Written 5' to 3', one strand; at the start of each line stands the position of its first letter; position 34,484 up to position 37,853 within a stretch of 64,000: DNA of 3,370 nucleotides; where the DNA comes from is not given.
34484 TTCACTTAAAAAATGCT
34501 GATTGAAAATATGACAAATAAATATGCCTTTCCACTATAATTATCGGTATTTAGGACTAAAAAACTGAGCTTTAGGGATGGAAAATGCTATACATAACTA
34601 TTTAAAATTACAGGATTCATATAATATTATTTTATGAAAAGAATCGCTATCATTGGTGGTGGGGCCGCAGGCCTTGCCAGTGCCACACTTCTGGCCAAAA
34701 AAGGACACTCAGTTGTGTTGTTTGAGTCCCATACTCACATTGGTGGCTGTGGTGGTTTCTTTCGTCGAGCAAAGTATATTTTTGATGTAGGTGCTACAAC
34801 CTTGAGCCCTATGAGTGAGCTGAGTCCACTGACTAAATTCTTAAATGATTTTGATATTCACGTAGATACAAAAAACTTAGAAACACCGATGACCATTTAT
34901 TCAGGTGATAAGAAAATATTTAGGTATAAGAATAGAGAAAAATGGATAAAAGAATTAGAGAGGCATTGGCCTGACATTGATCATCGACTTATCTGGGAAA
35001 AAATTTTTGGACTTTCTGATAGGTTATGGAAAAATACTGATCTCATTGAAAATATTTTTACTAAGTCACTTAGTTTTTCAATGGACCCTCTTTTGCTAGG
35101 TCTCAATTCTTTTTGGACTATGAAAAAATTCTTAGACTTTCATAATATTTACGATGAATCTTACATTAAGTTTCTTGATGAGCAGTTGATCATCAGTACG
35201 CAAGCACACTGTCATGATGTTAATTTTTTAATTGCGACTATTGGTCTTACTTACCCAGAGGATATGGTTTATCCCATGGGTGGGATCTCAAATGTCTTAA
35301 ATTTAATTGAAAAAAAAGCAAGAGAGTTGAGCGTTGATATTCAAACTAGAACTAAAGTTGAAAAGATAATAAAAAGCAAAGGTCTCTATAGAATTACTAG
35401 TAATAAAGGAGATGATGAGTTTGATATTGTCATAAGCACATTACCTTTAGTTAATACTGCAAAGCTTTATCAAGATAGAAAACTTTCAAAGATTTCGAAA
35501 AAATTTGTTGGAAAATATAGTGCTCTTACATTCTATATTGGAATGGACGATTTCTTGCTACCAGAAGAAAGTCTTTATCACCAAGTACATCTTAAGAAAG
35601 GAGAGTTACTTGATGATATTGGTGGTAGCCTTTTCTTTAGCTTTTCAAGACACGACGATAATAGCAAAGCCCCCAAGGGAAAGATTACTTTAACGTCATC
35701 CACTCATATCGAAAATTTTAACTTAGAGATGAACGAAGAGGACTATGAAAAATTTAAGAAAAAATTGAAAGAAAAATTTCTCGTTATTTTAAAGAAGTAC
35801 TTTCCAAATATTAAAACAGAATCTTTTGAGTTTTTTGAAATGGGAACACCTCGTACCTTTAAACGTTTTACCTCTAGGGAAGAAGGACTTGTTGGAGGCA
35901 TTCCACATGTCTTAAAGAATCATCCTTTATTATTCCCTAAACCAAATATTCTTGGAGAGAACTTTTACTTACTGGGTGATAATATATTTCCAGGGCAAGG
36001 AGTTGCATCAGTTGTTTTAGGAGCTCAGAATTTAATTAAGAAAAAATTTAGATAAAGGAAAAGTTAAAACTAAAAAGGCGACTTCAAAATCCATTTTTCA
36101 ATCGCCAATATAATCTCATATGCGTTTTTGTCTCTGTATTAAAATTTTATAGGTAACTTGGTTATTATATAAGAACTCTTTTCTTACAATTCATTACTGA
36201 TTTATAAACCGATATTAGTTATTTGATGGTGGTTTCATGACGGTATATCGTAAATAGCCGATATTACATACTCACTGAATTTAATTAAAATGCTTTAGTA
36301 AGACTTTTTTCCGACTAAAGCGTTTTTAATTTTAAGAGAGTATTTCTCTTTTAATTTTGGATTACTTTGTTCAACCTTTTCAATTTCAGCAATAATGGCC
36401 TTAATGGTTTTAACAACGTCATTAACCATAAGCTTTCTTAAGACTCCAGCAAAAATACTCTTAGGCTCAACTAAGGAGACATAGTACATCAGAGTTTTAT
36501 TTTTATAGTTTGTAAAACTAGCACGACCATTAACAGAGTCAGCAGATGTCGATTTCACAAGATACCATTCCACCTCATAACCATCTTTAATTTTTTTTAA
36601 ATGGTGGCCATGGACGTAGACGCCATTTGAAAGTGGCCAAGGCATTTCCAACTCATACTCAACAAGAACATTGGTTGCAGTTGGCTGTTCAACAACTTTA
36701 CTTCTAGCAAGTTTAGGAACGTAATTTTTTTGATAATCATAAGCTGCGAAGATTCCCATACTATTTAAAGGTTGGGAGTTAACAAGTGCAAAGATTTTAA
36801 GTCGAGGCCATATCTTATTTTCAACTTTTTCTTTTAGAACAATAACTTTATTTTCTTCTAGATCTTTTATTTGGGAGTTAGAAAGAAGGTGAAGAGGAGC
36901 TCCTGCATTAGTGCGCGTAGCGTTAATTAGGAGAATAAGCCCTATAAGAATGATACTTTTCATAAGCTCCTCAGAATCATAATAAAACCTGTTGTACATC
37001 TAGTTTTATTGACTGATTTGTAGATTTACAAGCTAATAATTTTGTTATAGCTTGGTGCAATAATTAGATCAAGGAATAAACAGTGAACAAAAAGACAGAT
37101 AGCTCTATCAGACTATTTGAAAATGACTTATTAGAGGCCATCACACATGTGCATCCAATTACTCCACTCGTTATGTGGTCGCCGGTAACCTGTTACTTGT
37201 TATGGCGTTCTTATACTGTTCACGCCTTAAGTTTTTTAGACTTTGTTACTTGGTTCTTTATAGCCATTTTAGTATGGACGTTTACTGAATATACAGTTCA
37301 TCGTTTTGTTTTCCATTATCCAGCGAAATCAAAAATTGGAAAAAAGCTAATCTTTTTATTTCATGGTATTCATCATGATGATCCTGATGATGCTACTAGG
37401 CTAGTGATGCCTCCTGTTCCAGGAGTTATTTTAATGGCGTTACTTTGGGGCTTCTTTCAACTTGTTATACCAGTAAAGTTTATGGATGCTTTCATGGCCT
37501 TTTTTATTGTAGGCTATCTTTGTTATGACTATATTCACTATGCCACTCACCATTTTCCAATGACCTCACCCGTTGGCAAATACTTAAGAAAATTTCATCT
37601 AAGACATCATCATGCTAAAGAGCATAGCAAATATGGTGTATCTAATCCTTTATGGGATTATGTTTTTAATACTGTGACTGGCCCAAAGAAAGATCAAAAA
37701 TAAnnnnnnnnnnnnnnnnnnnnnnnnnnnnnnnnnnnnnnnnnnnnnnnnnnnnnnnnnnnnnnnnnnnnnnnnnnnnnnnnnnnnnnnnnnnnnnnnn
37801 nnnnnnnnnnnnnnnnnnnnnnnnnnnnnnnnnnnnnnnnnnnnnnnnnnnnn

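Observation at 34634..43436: Bacterial ceramide/sphingolipid biosynthesis locus (Spt, GNAT acyltransferase, SDR) with a set of candidate tailoring and trafficking genes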

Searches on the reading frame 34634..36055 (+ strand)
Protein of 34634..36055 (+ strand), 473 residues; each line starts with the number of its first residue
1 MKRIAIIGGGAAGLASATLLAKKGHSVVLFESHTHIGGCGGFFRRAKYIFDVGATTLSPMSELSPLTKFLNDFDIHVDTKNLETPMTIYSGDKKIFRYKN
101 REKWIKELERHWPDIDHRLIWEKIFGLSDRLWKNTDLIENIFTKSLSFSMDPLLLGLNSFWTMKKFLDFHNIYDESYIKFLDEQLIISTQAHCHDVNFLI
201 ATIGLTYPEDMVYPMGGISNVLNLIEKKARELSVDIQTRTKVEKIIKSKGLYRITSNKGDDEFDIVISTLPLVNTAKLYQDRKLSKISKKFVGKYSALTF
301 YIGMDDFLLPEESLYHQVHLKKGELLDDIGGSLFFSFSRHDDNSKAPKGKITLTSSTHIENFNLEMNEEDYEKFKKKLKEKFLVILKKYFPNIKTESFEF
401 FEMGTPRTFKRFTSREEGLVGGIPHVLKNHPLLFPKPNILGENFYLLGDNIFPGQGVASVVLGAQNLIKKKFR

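Call 4: search_protein_families(library=pfam, proteins=[window:34634-36055:+], max_evalue=0.01)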
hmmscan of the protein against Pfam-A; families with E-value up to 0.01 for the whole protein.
window:34634-36055:+ (473 aa): 11 families
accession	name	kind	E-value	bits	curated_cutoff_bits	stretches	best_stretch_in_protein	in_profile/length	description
PF01593.30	Amino_oxidase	-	2.6e-19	70.3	19.8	1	12-391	2-366/443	Flavin containing amine oxidoreductase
PF13450.12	NAD_binding_8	-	5.2e-16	59.1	21.9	1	6-73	1-68/68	NAD(P)-binding Rossmann-like domain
PF01266.30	DAO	-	2.1e-10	41.1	27.9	1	3-39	1-38/353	FAD dependent oxidoreductase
PF03486.20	HI0933_like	-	6.6e-08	32.7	50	1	3-37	2-36/244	HI0933-like protein Rossmann domain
PF07992.20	Pyr_redox_2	-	2.4e-07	30.9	26.1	1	3-39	2-40/291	Pyridine nucleotide-disulphide oxidoreductase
PF13738.12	Pyr_redox_3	-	8.6e-06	25.6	30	0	6-34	2-31/305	Pyridine nucleotide-disulphide oxidoreductase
PF00890.30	FAD_binding_2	-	2.5e-05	24.1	20.4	1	4-38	2-36/414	FAD binding domain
PF12831.13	FAD_oxidored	-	3.5e-05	23.7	27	1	4-38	2-36/416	FAD dependent oxidoreductase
PF00070.33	Pyr_redox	-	0.00022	22.1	22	0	3-36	1-34/82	Pyridine nucleotide-disulphide oxidoreductase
PF01946.23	Thi4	-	0.0003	20.5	26.2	1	4-39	20-56/235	Thi4 family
PF01494.25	FAD_binding_3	-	0.00044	20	22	1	4-34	4-34/349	FAD binding domain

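Call 5: search_protein_families(library=ncbifam, proteins=[window:34634-36055:+], max_evalue=0.01)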
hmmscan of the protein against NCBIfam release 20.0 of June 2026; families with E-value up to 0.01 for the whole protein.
window:34634-36055:+ (473 aa): 84 families (the best 25 are shown)
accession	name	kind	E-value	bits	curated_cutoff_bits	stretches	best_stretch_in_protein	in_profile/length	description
TIGR02733.1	desat_CrtD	equivalog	2.7e-57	194.6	549.7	1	2-470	2-487/492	C-3',4' desaturase CrtD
TIGR02730.1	carot_isom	equivalog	2.8e-39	135.3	586.9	1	5-462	4-479/493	carotenoid isomerase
TIGR02734.1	crtI_fam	subfamily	3e-21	75.7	238.1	1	5-469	2-486/504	phytoene desaturase family protein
NF058655.1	CrtID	equivalog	8e-20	71.1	640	2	4-74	1-68/478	bifunctional phytoene desaturase/3,4-desaturase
NF005560.0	PRK07233.1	equivalog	1.6e-18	66.8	252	2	3-49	2-48/435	hypothetical protein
NF042421.1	hydcarot_desat_CrtD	equivalog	7.3e-14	51.1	500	1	1-465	1-477/487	1-hydroxycarotenoid 3,4-desaturase CrtD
TIGR03467.1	HpnE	equivalog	2e-10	40.6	283.05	1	4-54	1-53/430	hydroxysqualene dehydroxylase HpnE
NF005547.0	PRK07208.1-3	equivalog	2.3e-09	36.5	380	1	2-54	5-57/465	hypothetical protein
TIGR00275.1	TIGR00275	subfamily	3.4e-09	36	183.8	1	4-37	1-34/401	aminoacetone oxidase family FAD-binding enzyme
TIGR00562.1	proto_IX_ox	equivalog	1.8e-08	33.4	97.85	1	1-79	2-80/470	protoporphyrinogen oxidase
NF009410.0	PRK12771.1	subfamily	7.3e-08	31.4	516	1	2-38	139-175/566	NAD(P)-binding protein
NF005548.0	PRK07208.1-4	equivalog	1.5e-07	30.4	389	1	2-55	4-57/488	hypothetical protein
NF045599.1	bili_reduct_long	exception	3.8e-07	28.8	750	1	2-38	382-418/641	bilirubin reductase, long form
NF045637.1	carotdesatCrtDProt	equivalog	6.9e-07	28.2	580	1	4-57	1-54/485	1-hydroxycarotenoid 3,4-desaturase CrtD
NF041087.1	bile_acid_BaiCD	equivalog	7.2e-07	27.7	825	1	2-38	381-417/642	bile acid Fe-S flavoenzyme BaiCD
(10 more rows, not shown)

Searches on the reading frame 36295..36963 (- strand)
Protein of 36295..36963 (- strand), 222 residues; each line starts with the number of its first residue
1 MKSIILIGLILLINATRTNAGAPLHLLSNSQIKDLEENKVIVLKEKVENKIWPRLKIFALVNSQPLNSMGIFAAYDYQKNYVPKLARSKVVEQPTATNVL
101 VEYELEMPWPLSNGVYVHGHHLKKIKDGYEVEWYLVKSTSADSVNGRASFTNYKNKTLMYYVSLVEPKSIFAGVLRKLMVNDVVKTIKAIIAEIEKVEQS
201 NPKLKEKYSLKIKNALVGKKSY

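Call 4: search_protein_families(library=pfam, proteins=[window:36295-36963:-], max_evalue=0.01)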
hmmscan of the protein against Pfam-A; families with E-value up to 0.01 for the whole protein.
window:36295-36963:- (222 aa): 0 families

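Call 5: search_protein_families(library=ncbifam, proteins=[window:36295-36963:-], max_evalue=0.01)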
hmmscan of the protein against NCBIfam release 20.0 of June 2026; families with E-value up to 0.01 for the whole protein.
window:36295-36963:- (222 aa): 0 families

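Call 23: search_protein_families(library=pfam, proteins=[window:36295-36963:-], max_evalue=10)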
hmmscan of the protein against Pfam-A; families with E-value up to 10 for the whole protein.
window:36295-36963:- (222 aa): 1 family
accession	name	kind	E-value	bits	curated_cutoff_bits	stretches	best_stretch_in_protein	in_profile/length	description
PF17632.7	DUF5513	-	0.043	14.7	27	1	128-168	47-86/91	Family of unknown function (DUF5513)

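Call 37: find_homologous_proteins(query=window:36295-36963:-, max_evalue=0.001)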
Query window:36295-36963:- (222 aa): 14 proteins with E <= 0.001 among 246 candidates.
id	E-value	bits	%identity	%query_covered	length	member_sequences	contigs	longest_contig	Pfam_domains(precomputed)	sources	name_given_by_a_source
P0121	7.9e-136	468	99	100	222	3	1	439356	-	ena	-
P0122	8.3e-87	308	67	100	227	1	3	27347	-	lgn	-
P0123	2.9e-81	290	63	100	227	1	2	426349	-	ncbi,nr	ncbi:MAG: hypothetical protein GY909_08705 [Oligoflexia bacterium]|nr:hypothetical protein [Oligofle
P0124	6.6e-48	181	49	80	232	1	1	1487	-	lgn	-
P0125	7.6e-48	181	47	90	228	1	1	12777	-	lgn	-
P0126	4.2e-47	178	47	86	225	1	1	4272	-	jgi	jgi:hypothetical protein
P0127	3.6e-46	175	42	99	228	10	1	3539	-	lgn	-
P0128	9.9e-44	167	46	81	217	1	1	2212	-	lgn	-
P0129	1.3e-43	167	40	100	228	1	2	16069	-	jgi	jgi:hypothetical protein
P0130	2.4e-43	166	44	83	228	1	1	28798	-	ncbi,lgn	-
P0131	3.3e-41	159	44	90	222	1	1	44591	-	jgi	jgi:hypothetical protein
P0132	3.0e-40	156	43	90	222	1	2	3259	-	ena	-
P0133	3.3e-40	156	45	88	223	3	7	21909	-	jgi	jgi:hypothetical protein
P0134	1.2e-36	144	47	64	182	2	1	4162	-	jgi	-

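Call 47: predict_structure(alignment_id=A2)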
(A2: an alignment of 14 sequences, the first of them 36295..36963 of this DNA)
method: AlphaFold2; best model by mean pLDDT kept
length: 222 residues; sequences in the alignment: 14
mean_pLDDT: 88.0   pTM: 0.83
mean pLDDT of the five models: 88.0, 87.5, 86.7, 85.7, 85.1
residues with pLDDT >= 90: 156; 70-90: 34; 50-70: 22; < 50: 10
segments of 3 or more residues with pLDDT < 50: 12-20
pLDDT, mean of each block of 10 residues (from residue 1): 55 45 85 94 92 93 98 96 94 97 86 91 95 93 94 96 86 64 92 97 97 96 86
secondary structure, 60 per line:
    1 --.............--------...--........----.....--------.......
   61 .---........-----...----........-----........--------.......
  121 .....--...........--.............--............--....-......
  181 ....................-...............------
elements in order: H3-15 H29-36 E41-45 E54-61 H65-72 E85-92 E98-105 E114-125 E128-138 E141-153 E156-167 H170-173 H175-200 H202-216

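Call 49: fold_search(model_id=the predicted structure, library=pdb)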
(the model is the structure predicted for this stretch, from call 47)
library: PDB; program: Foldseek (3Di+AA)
matches with E <= 10: 1563; with E <= 0.001: 332
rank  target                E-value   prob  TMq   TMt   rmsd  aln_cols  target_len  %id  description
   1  3qsz_A                2.0e-09  1.00  0.63  0.78   2.4       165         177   16  Crystal Structure of the STAR-related lipid transfer protein (fragment 25-204) from Xanthomonas axonopodis at the reso (released 2011-04-20)
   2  3qsz_B                7.0e-09  1.00  0.63  0.77   2.5       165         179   16  Crystal Structure of the STAR-related lipid transfer protein (fragment 25-204) from Xanthomonas axonopodis at the reso (released 2011-04-20)
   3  6ser                  1.5e-08  1.00  0.57  0.52   8.3       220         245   14  Crystal structure of human STARD10 (released 2020-08-26)
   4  2d4r_A                2.3e-08  1.00  0.54  0.79   2.6       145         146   14  Crystal structure of TTHA0849 from Thermus thermophilus HB8 (released 2005-12-13)
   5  6j81                  3.6e-08  1.00  0.58  0.57   4.6       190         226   16  Crystal structure of CERT START domain in complex with compound E14 (released 2019-02-27)
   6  2d4r_C                5.4e-08  1.00  0.54  0.80   2.6       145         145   14  Crystal structure of TTHA0849 from Thermus thermophilus HB8 (released 2005-12-13)
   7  5zyi                  6.7e-08  1.00  0.58  0.56   4.8       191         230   16  Crystal structure of CERT START domain in complex with compound E16 (released 2019-02-27)
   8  5zyk                  7.5e-08  1.00  0.57  0.55   5.0       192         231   16  Crystal structure of CERT START domain in complex with compound E25 (released 2019-02-27)
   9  6iez                  8.8e-08  1.00  0.57  0.56   4.7       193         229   15  Crystal structure of CERT START domain in complex with compound B16 (released 2019-02-27)
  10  5zyj                  1.0e-07  1.00  0.59  0.57   4.3       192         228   16  Crystal structure of CERT START domain in complex with compound E16A (released 2019-02-27)
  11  3tvr                  2.1e-07  1.00  0.62  0.79   2.9       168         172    8  Crystal Structure of Streptomyces coelicolor Polyketide Aromatase/Cyclase whiE-ORFVI (released 2012-04-04)
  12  2e3r_B                2.1e-07  1.00  0.61  0.60   4.4       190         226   17  Crystal structure of CERT START domain in complex with C18-ceramide (P1) (released 2007-12-18)
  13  2pso_B                3.0e-07  1.00  0.57  0.63   9.2       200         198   13  Human StarD13 (DLC2) lipid transfer and protein localization domain (released 2007-05-15)
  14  2pso_A                3.3e-07  1.00  0.55  0.61   9.8       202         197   13  Human StarD13 (DLC2) lipid transfer and protein localization domain (released 2007-05-15)
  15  5z8o_B                3.9e-07  1.00  0.54  0.80   2.8       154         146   14  Structural of START superfamily protein MSMEG_0129 from Mycobacterium smegmatis (released 2018-03-21)
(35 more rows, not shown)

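Call 71: search_protein_representatives(alignment_id=A2)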
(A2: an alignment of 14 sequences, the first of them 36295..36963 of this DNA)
Query: 14 sequences, 220 profile positions. Proteins with E-value up to 0.001 (for the whole library): 502; up to 1e-10: 304; up to 1e-30: 109. The best 150 are listed.
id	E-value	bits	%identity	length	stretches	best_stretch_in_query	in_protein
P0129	2.6e-103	360.5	-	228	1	4-219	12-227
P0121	1.3e-87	309.1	-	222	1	1-218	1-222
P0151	1.7e-75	269.5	-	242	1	13-219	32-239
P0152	4.5e-75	268.1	-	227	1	15-219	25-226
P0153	1.4e-67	243.7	-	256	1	19-218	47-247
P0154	9.9e-66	237.6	-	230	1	7-217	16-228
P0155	1.6e-61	223.8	-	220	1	22-218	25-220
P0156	2.3e-60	220.1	-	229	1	11-218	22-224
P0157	3.1e-60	219.6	-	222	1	2-219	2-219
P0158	5.4e-60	218.8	-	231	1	5-218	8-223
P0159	4.1e-59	216.0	-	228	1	13-219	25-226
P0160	9.3e-59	214.8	-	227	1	2-218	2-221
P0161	4.6e-58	212.5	-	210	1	5-213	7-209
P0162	2.9e-57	209.9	-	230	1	13-219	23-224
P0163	3.5e-57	209.6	-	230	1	13-218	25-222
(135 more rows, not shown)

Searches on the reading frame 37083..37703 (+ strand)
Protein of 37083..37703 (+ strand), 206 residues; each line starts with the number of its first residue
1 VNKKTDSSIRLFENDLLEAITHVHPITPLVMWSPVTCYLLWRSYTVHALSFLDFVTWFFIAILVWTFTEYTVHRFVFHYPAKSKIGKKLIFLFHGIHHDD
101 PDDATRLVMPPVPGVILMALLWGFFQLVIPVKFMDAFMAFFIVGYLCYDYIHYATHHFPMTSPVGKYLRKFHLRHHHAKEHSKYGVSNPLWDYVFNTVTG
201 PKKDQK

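Call 4: search_protein_families(library=pfam, proteins=[window:37083-37703:+], max_evalue=0.01)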
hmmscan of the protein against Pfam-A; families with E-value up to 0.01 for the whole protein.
window:37083-37703:+ (206 aa): 1 family
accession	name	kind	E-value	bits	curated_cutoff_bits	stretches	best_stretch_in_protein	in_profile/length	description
PF04116.19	FA_hydroxylase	-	1.7e-19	71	31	1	58-197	1-132/132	Fatty acid hydroxylase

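Call 5: search_protein_families(library=ncbifam, proteins=[window:37083-37703:+], max_evalue=0.01)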
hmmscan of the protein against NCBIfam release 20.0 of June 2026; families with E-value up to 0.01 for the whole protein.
window:37083-37703:+ (206 aa): 0 families

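Call 24: search_solved_structures(query=window:37083-37703:+, max_evalue=1, show_alignments=2)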
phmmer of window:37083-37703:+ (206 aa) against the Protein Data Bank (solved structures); distinct sequences matched with E-value up to 1: 3.
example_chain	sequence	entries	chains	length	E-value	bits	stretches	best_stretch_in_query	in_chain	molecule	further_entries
4zr1_A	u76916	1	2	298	8.6e-26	94.4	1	11-202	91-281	Ceramide very long chain fatty acid hydroxylase SCS7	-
4zr0_A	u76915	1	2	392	1.2e-25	93.9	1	11-202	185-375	Ceramide very long chain fatty acid hydroxylase SCS7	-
5uph_A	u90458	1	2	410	0.43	13.6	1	78-177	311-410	Lysosome membrane protein 2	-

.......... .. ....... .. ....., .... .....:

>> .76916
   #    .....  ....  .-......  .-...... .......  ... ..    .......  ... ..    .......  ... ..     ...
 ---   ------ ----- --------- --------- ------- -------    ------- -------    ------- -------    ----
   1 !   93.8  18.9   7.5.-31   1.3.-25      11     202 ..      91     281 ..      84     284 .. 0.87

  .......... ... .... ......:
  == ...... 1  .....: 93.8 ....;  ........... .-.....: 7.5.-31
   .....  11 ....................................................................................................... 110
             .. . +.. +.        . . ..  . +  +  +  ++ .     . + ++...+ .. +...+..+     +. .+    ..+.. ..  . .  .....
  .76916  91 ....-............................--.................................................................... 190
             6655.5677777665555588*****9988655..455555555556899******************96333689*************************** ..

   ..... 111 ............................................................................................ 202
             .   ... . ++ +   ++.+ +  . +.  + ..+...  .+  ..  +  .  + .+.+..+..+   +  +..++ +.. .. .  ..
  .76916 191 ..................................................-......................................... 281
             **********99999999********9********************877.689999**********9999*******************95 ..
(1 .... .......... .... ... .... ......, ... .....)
